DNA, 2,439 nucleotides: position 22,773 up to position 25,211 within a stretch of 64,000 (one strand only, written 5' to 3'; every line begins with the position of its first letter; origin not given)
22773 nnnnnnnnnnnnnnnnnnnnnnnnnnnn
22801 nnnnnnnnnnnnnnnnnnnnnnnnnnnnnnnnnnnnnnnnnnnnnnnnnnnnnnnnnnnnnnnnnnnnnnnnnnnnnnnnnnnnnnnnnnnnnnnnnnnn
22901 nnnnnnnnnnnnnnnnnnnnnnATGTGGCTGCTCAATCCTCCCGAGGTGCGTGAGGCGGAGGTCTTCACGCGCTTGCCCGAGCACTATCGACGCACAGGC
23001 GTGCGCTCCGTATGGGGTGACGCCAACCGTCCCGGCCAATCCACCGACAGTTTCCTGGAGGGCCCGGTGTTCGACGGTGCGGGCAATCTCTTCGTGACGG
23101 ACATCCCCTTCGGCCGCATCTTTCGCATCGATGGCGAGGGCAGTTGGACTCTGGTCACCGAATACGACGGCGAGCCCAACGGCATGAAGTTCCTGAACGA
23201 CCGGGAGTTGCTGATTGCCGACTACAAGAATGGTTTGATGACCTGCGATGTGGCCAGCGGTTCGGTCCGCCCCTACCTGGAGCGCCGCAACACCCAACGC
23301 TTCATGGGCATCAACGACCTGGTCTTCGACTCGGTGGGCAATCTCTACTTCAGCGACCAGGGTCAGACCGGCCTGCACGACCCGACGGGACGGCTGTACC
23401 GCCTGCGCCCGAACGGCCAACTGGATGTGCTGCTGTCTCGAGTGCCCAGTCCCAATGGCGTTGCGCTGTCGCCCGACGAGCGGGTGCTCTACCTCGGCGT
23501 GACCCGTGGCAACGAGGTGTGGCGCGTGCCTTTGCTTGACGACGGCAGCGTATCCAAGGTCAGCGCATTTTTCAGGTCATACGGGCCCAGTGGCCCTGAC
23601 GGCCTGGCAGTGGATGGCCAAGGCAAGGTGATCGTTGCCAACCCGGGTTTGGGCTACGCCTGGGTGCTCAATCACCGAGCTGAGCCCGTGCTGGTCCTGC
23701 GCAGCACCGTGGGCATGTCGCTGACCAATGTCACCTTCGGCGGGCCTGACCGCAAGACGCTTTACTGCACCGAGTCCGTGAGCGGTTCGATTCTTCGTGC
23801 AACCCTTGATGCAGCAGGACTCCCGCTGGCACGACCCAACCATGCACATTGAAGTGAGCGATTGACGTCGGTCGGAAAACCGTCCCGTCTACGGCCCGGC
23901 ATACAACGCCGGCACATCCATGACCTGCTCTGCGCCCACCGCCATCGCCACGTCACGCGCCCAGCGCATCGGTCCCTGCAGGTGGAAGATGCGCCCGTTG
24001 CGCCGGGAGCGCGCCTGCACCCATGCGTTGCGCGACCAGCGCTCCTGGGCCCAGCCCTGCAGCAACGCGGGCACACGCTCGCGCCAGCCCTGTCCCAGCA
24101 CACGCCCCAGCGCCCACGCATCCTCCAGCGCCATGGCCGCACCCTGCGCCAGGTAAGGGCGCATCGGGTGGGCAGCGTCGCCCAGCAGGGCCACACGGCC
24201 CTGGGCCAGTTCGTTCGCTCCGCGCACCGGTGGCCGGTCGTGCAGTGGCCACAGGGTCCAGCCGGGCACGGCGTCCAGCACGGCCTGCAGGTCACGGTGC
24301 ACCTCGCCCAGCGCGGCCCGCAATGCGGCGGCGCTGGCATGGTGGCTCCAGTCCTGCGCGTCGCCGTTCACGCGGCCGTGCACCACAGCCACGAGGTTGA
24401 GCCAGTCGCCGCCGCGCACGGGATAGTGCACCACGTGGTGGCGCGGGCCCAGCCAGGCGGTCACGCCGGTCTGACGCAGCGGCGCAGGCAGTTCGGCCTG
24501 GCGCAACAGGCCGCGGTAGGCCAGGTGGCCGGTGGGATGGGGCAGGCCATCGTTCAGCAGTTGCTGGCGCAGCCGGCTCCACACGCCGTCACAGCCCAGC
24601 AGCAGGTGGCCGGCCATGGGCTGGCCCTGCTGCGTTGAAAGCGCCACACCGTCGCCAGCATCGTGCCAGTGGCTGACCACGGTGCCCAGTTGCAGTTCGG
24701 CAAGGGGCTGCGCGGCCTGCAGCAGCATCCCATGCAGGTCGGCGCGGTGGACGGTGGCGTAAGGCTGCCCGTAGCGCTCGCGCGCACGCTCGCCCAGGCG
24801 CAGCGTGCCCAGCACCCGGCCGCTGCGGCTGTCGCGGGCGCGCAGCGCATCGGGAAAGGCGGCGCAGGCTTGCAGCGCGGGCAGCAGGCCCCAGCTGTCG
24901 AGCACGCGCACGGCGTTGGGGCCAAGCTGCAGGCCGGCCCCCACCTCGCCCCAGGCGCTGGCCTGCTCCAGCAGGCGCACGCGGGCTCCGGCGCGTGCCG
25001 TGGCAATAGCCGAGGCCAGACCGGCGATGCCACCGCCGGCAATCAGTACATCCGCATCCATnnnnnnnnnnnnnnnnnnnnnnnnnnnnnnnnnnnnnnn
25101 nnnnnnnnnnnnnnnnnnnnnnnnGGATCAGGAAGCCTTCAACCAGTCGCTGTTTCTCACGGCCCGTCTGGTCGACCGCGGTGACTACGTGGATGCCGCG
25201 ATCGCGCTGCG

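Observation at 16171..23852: LysR-controlled eight-gene catabolic island of unknown substrate (3 Bug + aldolase + dehydrogenase + cyclase + lactonase)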

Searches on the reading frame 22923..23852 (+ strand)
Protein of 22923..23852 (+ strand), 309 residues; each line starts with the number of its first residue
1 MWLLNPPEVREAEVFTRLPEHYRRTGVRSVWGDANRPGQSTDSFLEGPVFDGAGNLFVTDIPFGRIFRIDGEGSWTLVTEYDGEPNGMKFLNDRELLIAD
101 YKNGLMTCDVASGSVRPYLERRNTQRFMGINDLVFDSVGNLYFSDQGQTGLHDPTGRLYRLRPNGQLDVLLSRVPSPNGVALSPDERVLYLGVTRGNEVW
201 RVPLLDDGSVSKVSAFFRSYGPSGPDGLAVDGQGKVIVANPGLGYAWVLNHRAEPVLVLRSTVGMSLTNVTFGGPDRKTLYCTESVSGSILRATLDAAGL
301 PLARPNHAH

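Call 4: search_protein_families(library=pfam, proteins=[window:22923-23849:+])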
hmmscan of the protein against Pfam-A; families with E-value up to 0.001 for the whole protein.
seq(309 aa): 3 families
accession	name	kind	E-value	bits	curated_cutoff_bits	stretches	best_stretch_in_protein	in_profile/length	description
PF08450.18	SGL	-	7.9e-39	134.2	26.3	1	46-283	3-243/246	SMP-30/Gluconolactonase/LRE-like region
PF01436.27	NHL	-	5.8e-06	26.5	20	0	84-105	3-24/28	NHL repeat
PF03088.22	Str_synth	-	4e-05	24.1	25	1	150-189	31-71/89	Strictosidine synthase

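Call 5: search_protein_families(library=ncbifam, proteins=[window:22923-23849:+])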
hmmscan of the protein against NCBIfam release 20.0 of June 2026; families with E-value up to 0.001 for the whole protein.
seq(309 aa): 1 family
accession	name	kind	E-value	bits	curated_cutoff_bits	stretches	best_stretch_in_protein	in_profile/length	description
NF033206.1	ScyE_fam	subfamily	2e-08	34.2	80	1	126-189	251-316/333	ScyD/ScyE family protein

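Call 27: search_solved_structures(query=window:22923-23852:+, max_evalue=0.001)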
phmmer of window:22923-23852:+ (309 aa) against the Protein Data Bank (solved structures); distinct sequences matched with E-value up to 0.001: 30.
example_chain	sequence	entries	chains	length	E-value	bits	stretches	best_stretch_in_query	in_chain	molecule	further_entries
7ris_A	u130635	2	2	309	1.9e-21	79.7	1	105-303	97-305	Beta-propeller lactonase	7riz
8djf_A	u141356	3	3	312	1.9e-21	79.7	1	105-303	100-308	Gluconolactonase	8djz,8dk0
2dso_A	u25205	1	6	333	8.3e-21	77.6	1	44-256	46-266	Drp35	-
2dg0_A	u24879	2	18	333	4e-20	75.3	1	44-256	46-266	DrP35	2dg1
2iax_A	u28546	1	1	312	6.2e-10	41.9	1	45-290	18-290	Diisopropylfluorophosphatase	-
2iar_A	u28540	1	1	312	8.5e-10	41.4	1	45-290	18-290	Diisopropylfluorophosphatase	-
2iav_A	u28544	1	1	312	9.2e-10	41.3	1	45-290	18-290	Diisopropylfluorophosphatase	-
2iat_A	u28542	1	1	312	1.2e-09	40.9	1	45-290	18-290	Diisopropylfluorophosphatase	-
2iau_A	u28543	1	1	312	1.2e-09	40.9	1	45-290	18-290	Diisopropylfluorophosphatase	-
2ias_A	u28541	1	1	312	1.6e-09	40.5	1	45-290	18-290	Diisopropylfluorophosphatase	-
1e1a_A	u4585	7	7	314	1.7e-09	40.5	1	45-290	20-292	DIISOPROPYLFLUOROPHOSPHATASE | Phosphotriesterase | Diisopropyl-fluorophosphatase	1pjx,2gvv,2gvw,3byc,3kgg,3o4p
2iao_A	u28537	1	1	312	1.8e-09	40.4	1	45-290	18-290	DIISOPROPYLFLUOROPHOSPHATASE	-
7plb_A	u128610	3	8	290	1.9e-09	40.3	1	129-288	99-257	Smp-30/Cgr1 family protein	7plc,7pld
2iaq_A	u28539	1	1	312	2.1e-09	40.1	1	45-290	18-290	Diisopropylfluorophosphatase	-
3hli_A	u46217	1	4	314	2.4e-09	40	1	45-290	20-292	Diisopropyl-fluorophosphatase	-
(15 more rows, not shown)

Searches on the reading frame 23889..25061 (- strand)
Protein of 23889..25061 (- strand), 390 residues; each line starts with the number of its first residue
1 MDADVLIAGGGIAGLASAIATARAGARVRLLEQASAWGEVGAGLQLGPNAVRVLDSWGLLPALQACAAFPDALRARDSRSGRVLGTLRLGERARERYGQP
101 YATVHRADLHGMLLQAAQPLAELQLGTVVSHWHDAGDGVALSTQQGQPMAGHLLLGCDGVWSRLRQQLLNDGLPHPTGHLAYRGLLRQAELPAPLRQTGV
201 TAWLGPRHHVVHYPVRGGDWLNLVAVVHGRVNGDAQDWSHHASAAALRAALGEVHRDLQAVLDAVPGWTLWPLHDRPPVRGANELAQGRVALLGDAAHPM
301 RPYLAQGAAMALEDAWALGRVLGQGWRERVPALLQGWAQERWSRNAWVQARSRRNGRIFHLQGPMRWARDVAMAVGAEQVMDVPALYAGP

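Call 54: search_protein_families(library=pfam, proteins=[window:23889-25061:-])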
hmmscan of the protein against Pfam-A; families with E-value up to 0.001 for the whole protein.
window:23889-25061:- (390 aa): 4 families
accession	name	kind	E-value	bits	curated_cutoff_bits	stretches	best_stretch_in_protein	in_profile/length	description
PF01494.25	FAD_binding_3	-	5.6e-24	85.5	22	1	2-344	1-341/349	FAD binding domain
PF12831.13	FAD_oxidored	-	1.1e-06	28.7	27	1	4-38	1-35/416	FAD dependent oxidoreductase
PF00890.30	FAD_binding_2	-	4.8e-05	23.2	20.4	1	4-36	1-33/414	FAD binding domain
PF01266.30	DAO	-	0.00021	21.4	27.9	1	4-38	1-35/353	FAD dependent oxidoreductase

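Call 55: search_protein_families(library=ncbifam, proteins=[window:23889-25061:-])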
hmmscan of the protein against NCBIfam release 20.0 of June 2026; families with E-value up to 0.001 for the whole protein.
window:23889-25061:- (390 aa): 68 families (the best 25 are shown)
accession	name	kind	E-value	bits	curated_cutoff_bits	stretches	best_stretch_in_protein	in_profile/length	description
NF006021.0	PRK08163.1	equivalog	2.2e-99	333.2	459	1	3-373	6-371/398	3-hydroxybenzoate 6-monooxygenase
NF005062.0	PRK06475.1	equivalog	1.9e-74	250.9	524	1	2-379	3-381/401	FAD-binding protein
TIGR03219.1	salicylate_mono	equivalog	1e-45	156.2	446.35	1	5-367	3-381/414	salicylate 1-monooxygenase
NF005313.0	PRK06847.1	subfamily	4.3e-45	154.3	372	1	4-358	6-350/375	hypothetical protein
NF005720.0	PRK07538.1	subfamily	5.6e-45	154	400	1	3-357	3-366/418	hypothetical protein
NF033623.1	urate_HpxO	equivalog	4.3e-42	144.4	500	1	4-363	1-350/381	FAD-dependent urate hydroxylase HpxO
NF005243.0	PRK06753.1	equivalog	1.2e-32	113.2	365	1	5-360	3-339/374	hypothetical protein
NF005566.0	PRK07236.1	subfamily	1.7e-32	112.8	333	2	3-219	7-214/386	hypothetical protein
TIGR01988.1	Ubi-OHases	subfamily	1.3e-23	83.5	224.65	1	4-375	1-370/387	ubiquinone biosynthesis hydroxylase, UbiH/UbiF/VisC/COQ6 family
NF005691.0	PRK07494.1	equivalog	5.8e-20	71.2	459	2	3-166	9-172/404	UbiH/UbiF family hydroxylase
NF004832.0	PRK06184.1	subfamily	3.3e-19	69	476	1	3-353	7-349/506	hypothetical protein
NF005761.0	PRK07588.1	equivalog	1.2e-17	63.9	454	1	5-326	3-317/392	FAD-binding domain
NF005599.0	PRK07333.1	equivalog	2.1e-15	56.1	549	2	3-167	13-183/414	ubiquinone biosynthesis hydroxylase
NF004829.0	PRK06183.1-3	subfamily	8.3e-15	54.5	390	2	2-168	8-181/520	bifunctional 3-(3-hydroxy-phenyl)propionate/3-hydroxycinnamic acid hydroxylase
NF005788.0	PRK07608.1-3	equivalog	2.2e-13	49.7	478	1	283-375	274-370/388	UbiH/UbiF family hydroxylase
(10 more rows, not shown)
